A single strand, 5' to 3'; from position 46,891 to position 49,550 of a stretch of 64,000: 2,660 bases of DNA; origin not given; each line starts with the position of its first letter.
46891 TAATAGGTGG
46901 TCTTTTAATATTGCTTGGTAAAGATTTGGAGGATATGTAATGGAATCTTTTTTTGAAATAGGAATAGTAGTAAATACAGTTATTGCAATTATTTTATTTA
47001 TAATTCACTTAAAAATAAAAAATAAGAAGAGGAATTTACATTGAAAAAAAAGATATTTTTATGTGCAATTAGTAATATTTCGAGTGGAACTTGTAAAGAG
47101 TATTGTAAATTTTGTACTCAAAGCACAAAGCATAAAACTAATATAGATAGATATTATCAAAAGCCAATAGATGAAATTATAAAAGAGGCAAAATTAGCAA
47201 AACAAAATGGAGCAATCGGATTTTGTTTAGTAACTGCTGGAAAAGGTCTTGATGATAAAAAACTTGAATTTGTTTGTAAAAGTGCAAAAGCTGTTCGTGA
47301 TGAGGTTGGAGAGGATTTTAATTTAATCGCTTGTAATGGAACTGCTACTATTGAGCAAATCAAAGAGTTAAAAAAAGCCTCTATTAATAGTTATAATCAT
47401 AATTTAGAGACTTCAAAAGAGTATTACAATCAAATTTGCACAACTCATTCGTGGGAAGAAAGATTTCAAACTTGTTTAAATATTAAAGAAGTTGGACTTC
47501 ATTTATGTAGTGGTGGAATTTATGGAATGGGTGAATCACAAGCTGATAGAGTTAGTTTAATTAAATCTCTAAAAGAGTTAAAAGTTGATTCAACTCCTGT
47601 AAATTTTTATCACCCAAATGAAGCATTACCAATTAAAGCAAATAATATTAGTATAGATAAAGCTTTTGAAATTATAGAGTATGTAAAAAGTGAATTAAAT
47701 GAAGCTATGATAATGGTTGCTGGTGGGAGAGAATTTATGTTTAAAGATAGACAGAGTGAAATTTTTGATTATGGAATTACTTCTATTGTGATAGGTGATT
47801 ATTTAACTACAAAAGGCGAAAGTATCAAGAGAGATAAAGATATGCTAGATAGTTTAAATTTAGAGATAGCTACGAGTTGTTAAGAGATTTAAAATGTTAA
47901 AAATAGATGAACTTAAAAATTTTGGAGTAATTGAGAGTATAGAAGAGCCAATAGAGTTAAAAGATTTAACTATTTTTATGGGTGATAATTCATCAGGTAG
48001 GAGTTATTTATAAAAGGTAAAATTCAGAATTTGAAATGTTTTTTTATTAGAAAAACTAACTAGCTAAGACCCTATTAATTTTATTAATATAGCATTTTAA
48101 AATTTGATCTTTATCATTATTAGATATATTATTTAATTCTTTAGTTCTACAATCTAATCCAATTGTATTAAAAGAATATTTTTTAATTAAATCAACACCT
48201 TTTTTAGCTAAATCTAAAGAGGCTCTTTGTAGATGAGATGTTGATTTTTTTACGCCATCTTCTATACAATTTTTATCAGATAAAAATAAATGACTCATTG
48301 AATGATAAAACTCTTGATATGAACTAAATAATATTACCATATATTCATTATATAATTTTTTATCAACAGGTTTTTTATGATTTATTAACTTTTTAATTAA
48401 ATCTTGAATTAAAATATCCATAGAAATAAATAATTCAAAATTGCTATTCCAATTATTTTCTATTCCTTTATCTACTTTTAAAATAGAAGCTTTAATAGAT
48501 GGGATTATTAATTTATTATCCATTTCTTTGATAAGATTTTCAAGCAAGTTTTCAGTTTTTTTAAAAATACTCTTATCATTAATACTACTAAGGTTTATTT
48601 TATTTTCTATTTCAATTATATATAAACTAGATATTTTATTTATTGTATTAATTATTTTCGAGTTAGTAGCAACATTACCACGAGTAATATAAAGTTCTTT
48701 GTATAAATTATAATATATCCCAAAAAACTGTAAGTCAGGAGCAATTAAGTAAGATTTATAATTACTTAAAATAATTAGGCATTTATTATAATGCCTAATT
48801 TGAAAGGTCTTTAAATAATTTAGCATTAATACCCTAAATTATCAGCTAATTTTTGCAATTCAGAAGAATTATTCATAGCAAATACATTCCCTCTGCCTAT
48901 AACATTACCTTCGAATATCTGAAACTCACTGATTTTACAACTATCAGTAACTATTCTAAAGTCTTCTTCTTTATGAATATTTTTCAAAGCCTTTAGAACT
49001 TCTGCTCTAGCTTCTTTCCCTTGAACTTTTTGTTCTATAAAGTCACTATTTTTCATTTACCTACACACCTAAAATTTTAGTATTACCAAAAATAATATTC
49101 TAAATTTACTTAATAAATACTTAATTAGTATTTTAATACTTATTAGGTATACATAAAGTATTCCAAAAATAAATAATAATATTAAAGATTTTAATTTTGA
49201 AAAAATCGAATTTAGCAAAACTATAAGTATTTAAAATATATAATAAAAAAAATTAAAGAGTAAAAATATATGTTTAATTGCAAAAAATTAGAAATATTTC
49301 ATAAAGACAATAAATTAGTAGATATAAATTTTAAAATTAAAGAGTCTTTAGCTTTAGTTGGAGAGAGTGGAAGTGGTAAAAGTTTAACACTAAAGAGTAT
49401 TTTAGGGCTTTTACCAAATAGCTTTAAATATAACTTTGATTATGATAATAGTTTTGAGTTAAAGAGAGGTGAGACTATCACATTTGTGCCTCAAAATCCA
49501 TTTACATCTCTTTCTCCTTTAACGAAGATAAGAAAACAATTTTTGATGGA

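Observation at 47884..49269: Decayed mini-island between bioB and an ABC ATPase: P-loop ATPase stump plus an unknown operator-preceded two-gene module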

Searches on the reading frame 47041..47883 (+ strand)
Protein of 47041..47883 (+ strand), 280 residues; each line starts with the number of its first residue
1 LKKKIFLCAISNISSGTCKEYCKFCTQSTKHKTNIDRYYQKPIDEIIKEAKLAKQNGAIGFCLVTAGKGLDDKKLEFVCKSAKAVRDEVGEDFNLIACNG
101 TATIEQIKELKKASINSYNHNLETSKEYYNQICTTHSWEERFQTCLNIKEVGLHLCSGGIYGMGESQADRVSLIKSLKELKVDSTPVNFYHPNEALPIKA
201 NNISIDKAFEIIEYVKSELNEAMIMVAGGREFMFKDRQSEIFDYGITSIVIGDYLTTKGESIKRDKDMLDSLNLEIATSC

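Call 3: search_protein_families(library=pfam, proteins=[window:47041-47883:+], max_evalue=1)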
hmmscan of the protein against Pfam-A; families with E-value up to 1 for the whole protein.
window:47041-47883:+ (280 aa): 3 families
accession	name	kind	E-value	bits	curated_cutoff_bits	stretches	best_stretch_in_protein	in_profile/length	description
PF04055.27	Radical_SAM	-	4.3e-25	89.2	29.5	1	14-175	3-164/166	Radical SAM superfamily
PF06968.18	BATS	-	2.4e-17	63.3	22.2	1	186-275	1-88/88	Biotin and Thiamin Synthesis associated domain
PF21325.3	SHPRH_helical-1st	-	0.033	14.9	27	1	94-134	23-63/95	E3 ubiquitin-protein ligase SHPRH, first helical domain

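Call 14: find_related_loci(query=window:47041-47883:+, collection=genome_contigs, flank=8000)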
Query window:47041-47883:+ (280 aa) in genome_contigs; peptide patterns used: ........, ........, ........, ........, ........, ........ (x = any residue, [..] = any of these).
80 stretches matched a pattern; 10 encode a relative of the query (tblastn E <= 1e-3); 10 distinct loci.
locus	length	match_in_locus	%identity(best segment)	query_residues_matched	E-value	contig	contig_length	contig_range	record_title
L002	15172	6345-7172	80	5-280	3e-160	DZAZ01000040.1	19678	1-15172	MAG TPA_asm: Helicobacter cetorum isolate SulCav_PC08_66_28_11 SulCav_PC08-66_2016_length_19678_cov_5.727463, whole geno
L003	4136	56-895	60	1-280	3e-119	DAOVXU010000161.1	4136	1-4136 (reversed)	MAG TPA_asm: Arcobacter sp. isolate CSMAG_1765 CSMAG_1765_k141_5186835_length_4136_cov_11.6656, whole genome shotgun seq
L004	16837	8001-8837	61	1-280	1e-116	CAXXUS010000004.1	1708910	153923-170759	MAG: Arcobacteraceae bacterium isolate 14eb39f1-fa00-480d-8321-37262f8b6e2f genome assembly, contig: contig_4, whole gen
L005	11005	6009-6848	60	1-280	5e-113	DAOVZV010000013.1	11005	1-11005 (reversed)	MAG TPA_asm: Sulfurovum sp. isolate CSMAG_1818 CSMAG_1818_k141_2849319_length_11005_cov_14.0018, whole genome shotgun se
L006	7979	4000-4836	61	1-280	8e-113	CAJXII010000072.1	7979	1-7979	MAG TPA_asm: uncultured Arcobacter sp. isolate ERR1163088_bin.1_MetaBAT_v2.12.1_MAG genome assembly, contig: NODE_234_le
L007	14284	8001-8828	61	1-277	4e-112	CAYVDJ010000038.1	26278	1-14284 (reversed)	MAG TPA_asm: uncultured Campylobacterales bacterium isolate binchicken_co219_357 genome assembly, contig: k141_130289, w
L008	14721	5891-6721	59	3-280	7e-112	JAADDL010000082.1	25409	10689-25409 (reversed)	MAG: Campylobacterota bacterium isolate L_MaxBin.132 contig-127_1546, whole genome shotgun sequence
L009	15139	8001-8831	60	3-280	3e-109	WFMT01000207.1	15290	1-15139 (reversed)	MAG: Campylobacteraceae bacterium isolate S010_16 k151_43660, whole genome shotgun sequence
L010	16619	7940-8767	62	3-280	3e-114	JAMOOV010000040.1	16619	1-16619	MAG: Campylobacterales bacterium isolate 4559-240_maxbin2_scaf2bin.138 4559-240_scaffold_1816_c1, whole genome shotgun s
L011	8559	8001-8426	54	1-143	4e-40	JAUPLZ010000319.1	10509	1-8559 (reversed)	MAG: Campylobacterota bacterium isolate erpe_2018_pw_30hr_WHONDRS-PP48-000095_B_bin.9 scaffold_849583, whole genome shot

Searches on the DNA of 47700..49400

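Call 73: search_rna_families(source=window, start=47700, end=49400, threshold=evalue, max_evalue=1)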
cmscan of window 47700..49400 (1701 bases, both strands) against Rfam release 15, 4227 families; matches with E-value up to 1: 0.
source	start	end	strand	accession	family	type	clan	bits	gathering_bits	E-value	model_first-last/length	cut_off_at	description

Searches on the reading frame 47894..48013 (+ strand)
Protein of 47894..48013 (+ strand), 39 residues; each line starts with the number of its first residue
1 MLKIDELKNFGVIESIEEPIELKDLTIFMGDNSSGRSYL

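Call 3: search_protein_families(library=pfam, proteins=[window:47894-48013:+], max_evalue=1)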
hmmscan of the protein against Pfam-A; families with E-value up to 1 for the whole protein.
window:47894-48013:+ (39 aa): 3 families
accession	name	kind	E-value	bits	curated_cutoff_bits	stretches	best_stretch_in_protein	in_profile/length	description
PF13175.12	AAA_15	-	0.0013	18.9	32.1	1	6-39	7-39/374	AAA ATPase domain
PF13555.12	AAA_29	-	0.14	12.4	27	1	7-37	6-36/61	P-loop containing region of AAA domain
PF24943.1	Fn3_Dep-1_2nd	-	0.25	11.7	27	1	3-38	39-73/97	Dep-1 second Fn3-like domain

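Call 4: search_protein_families(library=padloc, proteins=[window:47894-48013:+], max_evalue=1)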
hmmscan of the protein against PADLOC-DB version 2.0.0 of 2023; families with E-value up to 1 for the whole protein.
window:47894-48013:+ (39 aa): 26 families (the best 25 are shown)
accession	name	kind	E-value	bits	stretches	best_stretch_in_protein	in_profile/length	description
PDLC03878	NsnB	-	2.5e-05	22.2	1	1-37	1-35/345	-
PDLC04033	PD-T4-4_A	-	5.3e-05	20.6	1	6-38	4-34/460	-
PDLC02979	AriA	-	0.0001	20.3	1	6-38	7-38/373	-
PDLC04179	HEC-01A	-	0.00012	19.3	1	1-39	1-37/459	-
PDLC00090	GajA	-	0.00016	18.5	1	6-37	7-38/659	AAA ATPase domain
PDLC04032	PD-T4-4_A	-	0.00029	17.9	1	6-39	4-35/474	-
PDLC04562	PDC-M29A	-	0.00042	17.6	1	6-38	5-41/410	-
PDLC04214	HEC-02A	-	0.00072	16.9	1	1-39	1-38/338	-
PDLC04177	HEC-01A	-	0.00072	16.7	1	6-39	9-42/393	-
PDLC04710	PDC-M56A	-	0.0014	15.7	1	6-38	5-35/382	-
PDLC04664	PDC-M47A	-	0.0017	15.4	1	6-38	4-34/461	-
PDLC04175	HEC-01A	-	0.003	14.7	1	6-38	10-40/363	-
PDLC04389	PDC-M07A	-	0.0034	14.4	1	17-37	19-39/443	-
PDLC00271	PtuA1|PtuA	-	0.0049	14.5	1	6-37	7-37/421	AAA ATPase domain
PDLC04178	HEC-01A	-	0.0067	13.5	1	7-37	14-42/399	-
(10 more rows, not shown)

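Call 5: search_protein_families(library=ncbifam, proteins=[window:47894-48013:+], max_evalue=1)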
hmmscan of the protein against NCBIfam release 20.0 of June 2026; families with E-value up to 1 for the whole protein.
window:47894-48013:+ (39 aa): 0 families

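Call 20: search_protein_families(library=phrogs, proteins=[window:47894-48013:+], max_evalue=1)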
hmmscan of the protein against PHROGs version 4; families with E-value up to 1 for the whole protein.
window:47894-48013:+ (39 aa): 2 families
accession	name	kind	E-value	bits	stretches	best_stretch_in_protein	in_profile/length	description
phrog_21420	-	unknown function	0.00028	20.5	1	1-39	1-38/654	-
phrog_14430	-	unknown function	0.012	15.9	1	6-38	6-36/444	-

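Call 60: list_cluster_members(proteins=[P0001, P0002, P0007, P0005, window:47894-48013:+])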
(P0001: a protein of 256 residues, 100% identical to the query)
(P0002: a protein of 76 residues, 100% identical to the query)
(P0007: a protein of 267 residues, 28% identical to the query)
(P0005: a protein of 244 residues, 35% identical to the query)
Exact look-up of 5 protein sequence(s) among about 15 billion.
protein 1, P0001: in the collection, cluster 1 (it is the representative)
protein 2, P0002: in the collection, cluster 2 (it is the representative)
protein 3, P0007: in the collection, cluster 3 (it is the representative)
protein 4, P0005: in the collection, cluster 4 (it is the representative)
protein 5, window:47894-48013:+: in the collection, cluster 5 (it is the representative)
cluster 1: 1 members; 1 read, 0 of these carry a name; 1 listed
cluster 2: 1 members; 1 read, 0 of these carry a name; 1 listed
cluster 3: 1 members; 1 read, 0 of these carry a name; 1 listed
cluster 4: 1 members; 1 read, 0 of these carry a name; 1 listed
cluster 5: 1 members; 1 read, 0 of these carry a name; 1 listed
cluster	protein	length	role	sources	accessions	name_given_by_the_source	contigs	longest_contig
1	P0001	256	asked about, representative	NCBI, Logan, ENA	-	-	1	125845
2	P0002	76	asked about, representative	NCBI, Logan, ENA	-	-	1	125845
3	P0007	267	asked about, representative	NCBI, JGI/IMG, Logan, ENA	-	-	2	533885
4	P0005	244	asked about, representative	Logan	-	-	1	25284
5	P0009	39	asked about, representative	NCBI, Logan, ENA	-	-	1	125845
